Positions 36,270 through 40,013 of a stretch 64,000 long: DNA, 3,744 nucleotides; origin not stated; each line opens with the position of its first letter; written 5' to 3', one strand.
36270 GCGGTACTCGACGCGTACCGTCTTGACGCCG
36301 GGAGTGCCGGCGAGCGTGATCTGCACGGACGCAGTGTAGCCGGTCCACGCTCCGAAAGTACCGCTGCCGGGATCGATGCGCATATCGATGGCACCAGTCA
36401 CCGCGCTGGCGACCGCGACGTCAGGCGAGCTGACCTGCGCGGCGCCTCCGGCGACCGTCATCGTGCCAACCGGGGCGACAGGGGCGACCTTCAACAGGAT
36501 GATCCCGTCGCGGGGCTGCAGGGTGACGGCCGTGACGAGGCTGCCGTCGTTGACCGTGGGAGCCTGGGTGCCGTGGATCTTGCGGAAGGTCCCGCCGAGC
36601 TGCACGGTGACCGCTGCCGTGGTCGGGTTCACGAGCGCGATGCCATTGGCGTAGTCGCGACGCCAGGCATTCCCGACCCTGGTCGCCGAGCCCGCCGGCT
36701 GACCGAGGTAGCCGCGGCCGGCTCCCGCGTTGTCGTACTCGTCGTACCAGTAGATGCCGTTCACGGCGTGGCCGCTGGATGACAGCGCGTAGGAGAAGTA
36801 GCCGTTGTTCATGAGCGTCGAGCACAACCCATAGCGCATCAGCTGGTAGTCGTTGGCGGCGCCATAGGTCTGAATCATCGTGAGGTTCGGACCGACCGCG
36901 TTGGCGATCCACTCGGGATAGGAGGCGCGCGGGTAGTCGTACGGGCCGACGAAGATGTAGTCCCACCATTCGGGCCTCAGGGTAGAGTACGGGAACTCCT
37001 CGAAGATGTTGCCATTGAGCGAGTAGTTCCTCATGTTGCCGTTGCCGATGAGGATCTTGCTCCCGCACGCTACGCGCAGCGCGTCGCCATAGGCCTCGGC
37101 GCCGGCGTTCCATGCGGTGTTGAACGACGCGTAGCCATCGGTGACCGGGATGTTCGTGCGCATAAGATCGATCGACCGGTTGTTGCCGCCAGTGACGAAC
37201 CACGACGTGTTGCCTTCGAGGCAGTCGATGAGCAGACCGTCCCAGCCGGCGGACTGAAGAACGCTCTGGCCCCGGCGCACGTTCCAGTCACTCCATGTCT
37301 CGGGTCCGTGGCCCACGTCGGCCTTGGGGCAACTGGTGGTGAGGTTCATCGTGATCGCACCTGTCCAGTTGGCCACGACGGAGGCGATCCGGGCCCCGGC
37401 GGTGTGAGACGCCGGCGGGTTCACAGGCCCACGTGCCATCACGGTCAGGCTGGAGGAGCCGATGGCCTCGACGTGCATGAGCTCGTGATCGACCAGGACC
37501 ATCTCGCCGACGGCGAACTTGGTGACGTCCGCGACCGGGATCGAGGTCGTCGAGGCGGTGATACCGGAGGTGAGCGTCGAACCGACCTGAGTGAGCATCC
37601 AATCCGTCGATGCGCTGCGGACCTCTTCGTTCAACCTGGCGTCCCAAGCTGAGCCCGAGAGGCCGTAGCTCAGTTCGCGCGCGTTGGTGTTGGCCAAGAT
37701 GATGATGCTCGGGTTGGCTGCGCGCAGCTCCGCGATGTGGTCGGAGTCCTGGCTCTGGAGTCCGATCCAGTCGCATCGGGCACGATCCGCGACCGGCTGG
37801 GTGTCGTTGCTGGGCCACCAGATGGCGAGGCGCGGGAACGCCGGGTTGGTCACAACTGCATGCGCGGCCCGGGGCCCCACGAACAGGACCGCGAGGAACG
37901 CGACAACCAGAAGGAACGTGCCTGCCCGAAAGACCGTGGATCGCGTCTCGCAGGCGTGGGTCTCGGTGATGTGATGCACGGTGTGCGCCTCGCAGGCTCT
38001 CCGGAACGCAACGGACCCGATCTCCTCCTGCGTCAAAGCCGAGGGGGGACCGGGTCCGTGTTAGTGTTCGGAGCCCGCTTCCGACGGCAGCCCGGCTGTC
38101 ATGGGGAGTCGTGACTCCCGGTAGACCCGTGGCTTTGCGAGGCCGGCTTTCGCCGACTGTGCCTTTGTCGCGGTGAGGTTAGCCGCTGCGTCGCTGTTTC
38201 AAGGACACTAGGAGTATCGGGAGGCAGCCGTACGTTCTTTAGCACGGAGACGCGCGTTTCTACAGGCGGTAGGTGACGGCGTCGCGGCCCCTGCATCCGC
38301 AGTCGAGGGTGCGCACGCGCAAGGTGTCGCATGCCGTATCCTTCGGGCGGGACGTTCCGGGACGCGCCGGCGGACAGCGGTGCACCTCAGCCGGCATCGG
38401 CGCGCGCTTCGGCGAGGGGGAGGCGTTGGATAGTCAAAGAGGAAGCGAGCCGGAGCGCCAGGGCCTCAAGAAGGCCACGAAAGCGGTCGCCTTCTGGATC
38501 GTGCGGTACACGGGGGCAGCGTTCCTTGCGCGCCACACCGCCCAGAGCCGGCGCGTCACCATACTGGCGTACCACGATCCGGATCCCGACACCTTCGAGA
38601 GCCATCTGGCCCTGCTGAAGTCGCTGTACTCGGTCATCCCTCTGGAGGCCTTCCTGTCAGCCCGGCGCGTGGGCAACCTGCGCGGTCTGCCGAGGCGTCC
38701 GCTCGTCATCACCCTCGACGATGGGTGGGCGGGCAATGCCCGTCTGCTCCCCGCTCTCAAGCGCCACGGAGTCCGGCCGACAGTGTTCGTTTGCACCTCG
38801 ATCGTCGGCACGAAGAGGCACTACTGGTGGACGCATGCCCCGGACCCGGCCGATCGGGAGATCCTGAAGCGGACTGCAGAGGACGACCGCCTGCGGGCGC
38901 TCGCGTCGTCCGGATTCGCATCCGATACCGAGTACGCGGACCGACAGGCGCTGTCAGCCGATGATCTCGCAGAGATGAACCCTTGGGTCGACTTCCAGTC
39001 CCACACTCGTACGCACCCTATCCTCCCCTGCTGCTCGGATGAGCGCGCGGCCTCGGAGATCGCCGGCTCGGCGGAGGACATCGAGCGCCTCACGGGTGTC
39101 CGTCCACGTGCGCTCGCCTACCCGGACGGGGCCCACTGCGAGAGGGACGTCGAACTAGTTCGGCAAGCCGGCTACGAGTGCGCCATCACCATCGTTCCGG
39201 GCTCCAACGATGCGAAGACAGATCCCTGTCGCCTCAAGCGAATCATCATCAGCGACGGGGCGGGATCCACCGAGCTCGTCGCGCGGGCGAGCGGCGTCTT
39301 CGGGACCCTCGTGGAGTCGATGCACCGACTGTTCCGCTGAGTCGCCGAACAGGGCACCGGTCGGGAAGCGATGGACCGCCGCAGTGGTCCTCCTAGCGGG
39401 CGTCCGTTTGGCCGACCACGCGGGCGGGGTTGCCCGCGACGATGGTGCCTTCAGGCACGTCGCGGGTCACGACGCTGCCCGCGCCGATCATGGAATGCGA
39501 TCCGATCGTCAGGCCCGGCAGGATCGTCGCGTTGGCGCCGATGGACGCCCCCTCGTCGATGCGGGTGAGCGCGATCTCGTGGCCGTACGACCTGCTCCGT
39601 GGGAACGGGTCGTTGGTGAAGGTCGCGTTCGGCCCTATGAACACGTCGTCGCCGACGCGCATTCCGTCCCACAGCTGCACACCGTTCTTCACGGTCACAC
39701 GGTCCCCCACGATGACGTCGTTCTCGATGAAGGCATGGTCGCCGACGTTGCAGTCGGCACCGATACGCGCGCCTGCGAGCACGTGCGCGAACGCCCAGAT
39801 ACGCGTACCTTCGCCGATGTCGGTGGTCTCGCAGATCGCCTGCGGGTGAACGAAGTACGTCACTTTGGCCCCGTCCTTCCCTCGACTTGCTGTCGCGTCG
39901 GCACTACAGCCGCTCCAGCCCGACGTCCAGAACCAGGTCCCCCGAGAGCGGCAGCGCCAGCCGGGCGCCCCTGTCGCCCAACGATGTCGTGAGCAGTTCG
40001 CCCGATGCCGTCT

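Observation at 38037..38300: c-di-GMP-I (GEMM-I)-like riboswitch in the leader of a large secreted glycan-associated protein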

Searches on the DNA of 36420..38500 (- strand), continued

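Call 26: search_rna_families(sources=[L002, L003, L004, L005, L006, L007, L008, L009, L010, L011, L012, L013, L014, L015, L016, L017, L020, L021, L022], threshold=gathering, show_alignments=6)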
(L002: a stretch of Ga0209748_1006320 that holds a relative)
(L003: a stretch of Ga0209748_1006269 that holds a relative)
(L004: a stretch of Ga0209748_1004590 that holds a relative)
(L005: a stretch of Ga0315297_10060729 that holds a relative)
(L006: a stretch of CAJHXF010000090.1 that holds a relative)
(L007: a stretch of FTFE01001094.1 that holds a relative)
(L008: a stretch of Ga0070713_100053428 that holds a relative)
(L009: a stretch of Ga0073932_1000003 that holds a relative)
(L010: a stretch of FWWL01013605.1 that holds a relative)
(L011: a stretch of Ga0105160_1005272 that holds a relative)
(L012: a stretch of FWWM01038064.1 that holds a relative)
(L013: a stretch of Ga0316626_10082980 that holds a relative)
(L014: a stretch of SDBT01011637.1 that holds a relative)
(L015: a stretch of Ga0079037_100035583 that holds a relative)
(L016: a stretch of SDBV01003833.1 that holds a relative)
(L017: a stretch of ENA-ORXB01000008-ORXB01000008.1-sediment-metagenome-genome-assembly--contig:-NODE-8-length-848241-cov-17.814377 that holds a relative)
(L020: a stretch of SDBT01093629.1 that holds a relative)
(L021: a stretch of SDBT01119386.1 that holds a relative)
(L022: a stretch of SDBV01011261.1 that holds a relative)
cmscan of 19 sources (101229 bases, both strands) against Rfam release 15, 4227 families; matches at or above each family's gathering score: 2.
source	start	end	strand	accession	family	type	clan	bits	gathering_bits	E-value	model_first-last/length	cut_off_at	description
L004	3784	3878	+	RF01051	c-di-GMP-I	Cis-reg; riboswitch;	CL00126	64.4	35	4.2e-10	1-87/87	no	c-di-GMP-I riboswitch aptamer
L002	3558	3651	+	RF03167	c-di-GMP-I-GGC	Cis-reg; riboswitch;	CL00126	59.2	59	3.2e-11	1-80/80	no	c-di-GMP-I-GGC riboswitch aptamer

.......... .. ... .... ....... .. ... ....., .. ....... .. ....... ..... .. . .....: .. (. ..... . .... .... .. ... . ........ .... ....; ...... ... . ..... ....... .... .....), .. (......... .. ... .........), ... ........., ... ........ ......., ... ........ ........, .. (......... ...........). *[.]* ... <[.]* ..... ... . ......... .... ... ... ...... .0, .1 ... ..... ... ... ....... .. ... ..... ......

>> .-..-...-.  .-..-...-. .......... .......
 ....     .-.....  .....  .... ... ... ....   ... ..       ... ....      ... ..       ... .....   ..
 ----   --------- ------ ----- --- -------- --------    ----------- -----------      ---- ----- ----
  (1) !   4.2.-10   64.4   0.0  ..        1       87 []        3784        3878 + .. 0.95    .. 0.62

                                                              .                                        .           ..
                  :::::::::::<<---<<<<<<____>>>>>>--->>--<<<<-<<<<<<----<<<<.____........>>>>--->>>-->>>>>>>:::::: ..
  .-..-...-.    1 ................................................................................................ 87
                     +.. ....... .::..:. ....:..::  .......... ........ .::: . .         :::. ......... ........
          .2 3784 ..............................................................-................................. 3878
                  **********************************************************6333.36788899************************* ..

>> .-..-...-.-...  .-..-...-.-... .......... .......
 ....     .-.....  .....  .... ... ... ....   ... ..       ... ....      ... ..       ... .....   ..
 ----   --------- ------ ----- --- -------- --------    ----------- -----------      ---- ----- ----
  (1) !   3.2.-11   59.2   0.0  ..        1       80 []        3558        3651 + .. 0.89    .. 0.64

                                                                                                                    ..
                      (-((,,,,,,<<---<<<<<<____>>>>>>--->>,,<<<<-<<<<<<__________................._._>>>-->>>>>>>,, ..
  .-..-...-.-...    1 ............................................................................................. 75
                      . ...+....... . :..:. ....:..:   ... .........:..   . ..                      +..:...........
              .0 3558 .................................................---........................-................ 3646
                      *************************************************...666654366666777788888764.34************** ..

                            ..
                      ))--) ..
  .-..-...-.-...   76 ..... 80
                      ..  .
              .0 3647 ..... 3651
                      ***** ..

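Call 41: search_rna_families(sources=[L023, L024, L025, L026, L027, L028, L029, L030, L003, L018], threshold=gathering, show_alignments=0)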
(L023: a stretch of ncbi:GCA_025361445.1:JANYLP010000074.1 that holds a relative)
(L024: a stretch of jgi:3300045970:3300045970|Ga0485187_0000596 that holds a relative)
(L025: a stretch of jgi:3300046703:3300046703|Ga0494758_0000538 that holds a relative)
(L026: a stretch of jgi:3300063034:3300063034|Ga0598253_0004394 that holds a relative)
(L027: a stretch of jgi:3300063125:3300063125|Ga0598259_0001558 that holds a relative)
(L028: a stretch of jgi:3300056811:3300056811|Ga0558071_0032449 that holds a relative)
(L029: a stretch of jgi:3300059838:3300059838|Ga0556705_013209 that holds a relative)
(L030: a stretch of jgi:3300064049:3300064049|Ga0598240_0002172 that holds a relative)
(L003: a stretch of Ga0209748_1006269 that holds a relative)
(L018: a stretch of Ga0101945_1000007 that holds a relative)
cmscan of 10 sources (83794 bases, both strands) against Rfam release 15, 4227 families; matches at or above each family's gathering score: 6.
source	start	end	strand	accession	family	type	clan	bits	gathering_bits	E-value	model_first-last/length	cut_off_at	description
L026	469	561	+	RF03167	c-di-GMP-I-GGC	Cis-reg; riboswitch;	CL00126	71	59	1.1e-14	1-80/80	no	c-di-GMP-I-GGC riboswitch aptamer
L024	7809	7899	+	RF01051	c-di-GMP-I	Cis-reg; riboswitch;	CL00126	69.5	35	1.9e-11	1-87/87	no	c-di-GMP-I riboswitch aptamer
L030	2809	2902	+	RF01051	c-di-GMP-I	Cis-reg; riboswitch;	CL00126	69.1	35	2.4e-11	1-87/87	no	c-di-GMP-I riboswitch aptamer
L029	1858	1952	+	RF03167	c-di-GMP-I-GGC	Cis-reg; riboswitch;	CL00126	63.6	59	1.5e-12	1-80/80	no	c-di-GMP-I-GGC riboswitch aptamer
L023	543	636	+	RF03167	c-di-GMP-I-GGC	Cis-reg; riboswitch;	CL00126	60.9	59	8.7e-12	1-80/80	no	c-di-GMP-I-GGC riboswitch aptamer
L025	2658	2753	+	RF03167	c-di-GMP-I-GGC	Cis-reg; riboswitch;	CL00126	60.6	59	1.1e-11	1-80/80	no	c-di-GMP-I-GGC riboswitch aptamer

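Call 55: build_rna_model(alignment_id=A3, structure=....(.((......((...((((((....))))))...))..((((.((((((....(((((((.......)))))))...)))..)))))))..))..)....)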
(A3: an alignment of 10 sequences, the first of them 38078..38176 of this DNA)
Model R1 built from alignment A3 (10 sequences, 104 columns); structure: as given.
model positions 102; base pairs 28; branch points 1; effective number of sequences 0.99; information 0.589 bits per position. Calibrated on 0.2 Mb of random sequence (short: E-values are rough).
structure used (alignment columns):
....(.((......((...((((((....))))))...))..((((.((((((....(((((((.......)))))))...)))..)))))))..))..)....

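Call 56: search_with_rna_model(model_id=R1, sources=[window, L001, L002, L003, L004, L005, L006, L007, L008, L009, L010, L011, L012, L013, L014, L015, L016, L017, L018, L019, L020, L021, L022, L023, L024, L025, L026, L027, L028, L029, L030, L031, L032, L033, L034, L035, L036, L037], max_evalue=1, make_alignment=true)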
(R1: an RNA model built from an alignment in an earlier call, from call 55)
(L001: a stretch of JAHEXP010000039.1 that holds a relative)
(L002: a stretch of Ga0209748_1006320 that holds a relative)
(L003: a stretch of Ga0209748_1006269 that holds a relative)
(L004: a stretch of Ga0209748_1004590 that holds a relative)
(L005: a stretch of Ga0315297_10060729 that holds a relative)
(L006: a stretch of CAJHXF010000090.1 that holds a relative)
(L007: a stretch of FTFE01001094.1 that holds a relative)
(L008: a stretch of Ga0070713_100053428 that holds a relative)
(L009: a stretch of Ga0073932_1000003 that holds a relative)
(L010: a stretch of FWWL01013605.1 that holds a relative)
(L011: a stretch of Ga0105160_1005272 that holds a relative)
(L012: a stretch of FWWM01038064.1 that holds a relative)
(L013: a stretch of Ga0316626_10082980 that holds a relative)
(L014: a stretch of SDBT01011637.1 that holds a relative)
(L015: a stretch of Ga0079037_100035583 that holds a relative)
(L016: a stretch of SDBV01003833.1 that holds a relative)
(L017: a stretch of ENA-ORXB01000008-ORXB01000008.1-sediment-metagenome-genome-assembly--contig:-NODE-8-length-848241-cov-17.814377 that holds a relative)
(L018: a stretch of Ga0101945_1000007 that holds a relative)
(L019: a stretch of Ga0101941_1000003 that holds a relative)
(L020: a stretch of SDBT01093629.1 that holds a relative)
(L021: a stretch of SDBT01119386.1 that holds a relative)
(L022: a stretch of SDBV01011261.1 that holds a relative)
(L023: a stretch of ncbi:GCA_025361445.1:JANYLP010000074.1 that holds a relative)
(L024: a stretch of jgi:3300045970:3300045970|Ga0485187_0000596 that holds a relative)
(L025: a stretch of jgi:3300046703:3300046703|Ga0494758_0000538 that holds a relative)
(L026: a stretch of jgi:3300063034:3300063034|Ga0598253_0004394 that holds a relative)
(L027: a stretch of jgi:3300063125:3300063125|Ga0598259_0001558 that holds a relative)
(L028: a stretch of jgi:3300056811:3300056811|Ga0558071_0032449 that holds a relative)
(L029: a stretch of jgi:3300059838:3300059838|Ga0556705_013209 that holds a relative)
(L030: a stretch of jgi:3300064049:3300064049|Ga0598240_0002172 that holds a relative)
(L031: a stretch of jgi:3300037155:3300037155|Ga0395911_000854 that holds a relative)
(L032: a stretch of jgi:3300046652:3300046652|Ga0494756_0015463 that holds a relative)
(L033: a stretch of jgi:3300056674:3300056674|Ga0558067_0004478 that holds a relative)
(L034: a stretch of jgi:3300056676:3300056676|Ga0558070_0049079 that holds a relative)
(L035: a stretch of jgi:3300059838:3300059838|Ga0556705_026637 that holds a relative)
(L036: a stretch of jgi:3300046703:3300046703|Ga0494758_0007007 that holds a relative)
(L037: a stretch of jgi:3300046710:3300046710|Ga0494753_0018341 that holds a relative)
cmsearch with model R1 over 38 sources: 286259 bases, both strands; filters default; matches with E-value up to 1: 11.
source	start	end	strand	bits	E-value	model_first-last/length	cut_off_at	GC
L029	1854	1956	+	121.6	1.9e-29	1-102/102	no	0.63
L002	3554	3655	+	120.5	3.9e-29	1-102/102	no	0.62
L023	539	640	+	117.5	2.3e-28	1-102/102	no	0.61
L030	2806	2907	+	117.3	2.6e-28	1-102/102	no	0.63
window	38078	38176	-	116.5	4.4e-28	1-102/102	no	0.67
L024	7806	7904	+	114.9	1.2e-27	1-102/102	no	0.63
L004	3781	3883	+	110.1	2.1e-26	1-102/102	no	0.6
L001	2806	2902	+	105.7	3.2e-25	1-102/102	no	0.66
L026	465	565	+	101.6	3.9e-24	1-102/102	no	0.66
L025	2655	2757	+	89.8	5.3e-21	1-102/102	no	0.62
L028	2848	2945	+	58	1.4e-12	1-102/102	no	0.64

Alignment A4: 11 matches aligned to the model, 105 columns, each read 5' to 3' on its own strand. Consensus structure (alignment columns), stored with it:
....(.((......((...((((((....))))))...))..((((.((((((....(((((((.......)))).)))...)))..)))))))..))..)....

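Call 76: search_rna_families(sources=[L031, L033, L036, L037, L032], threshold=gathering)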
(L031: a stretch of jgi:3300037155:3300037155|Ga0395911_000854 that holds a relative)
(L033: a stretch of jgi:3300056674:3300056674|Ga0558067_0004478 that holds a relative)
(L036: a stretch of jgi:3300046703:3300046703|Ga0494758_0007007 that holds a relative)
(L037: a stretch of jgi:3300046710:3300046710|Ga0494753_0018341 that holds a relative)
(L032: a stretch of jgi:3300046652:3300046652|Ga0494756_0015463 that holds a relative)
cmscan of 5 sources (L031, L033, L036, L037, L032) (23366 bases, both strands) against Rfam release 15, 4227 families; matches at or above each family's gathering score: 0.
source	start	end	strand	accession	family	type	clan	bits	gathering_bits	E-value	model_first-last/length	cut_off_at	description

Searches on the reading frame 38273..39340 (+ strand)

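Call 12: search_protein_families(library=pfam, proteins=[window:38273-39340:+], max_evalue=0.01)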
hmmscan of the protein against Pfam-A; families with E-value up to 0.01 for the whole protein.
window:38273-39340:+ (355 aa): 2 families
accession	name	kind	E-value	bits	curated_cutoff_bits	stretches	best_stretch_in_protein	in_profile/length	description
PF01522.26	Polysacc_deac_1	-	4.1e-18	66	23.1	1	140-303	5-123/124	Polysaccharide deacetylase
PF03065.20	Glyco_hydro_57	-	0.00021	21.2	21.2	1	239-306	103-171/291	Glycosyl hydrolase family 57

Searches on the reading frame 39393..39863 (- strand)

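Call 63: search_protein_families(library=pfam, proteins=[window:39393-39863:-], max_evalue=0.001)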
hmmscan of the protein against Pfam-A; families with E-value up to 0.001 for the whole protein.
window:39393-39863:- (156 aa): 4 families
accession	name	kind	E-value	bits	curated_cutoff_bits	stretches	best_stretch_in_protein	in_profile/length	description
PF00132.30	Hexapep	-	2.2e-26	90.9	27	3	100-134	2-36/36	Bacterial transferase hexapeptide (six repeats)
PF14602.12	Hexapep_2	-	5.7e-14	52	27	2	101-134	3-34/34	Hexapeptide repeat of succinyl-transferase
PF25084.1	LbH_EIF2B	-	1.5e-08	35.1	54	1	10-74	41-103/105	EIF2B subunit epsilon LbH domain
PF25087.1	GMPPB_C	-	0.00051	20.1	39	0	30-66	9-45/110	GMPPB C-terminal domain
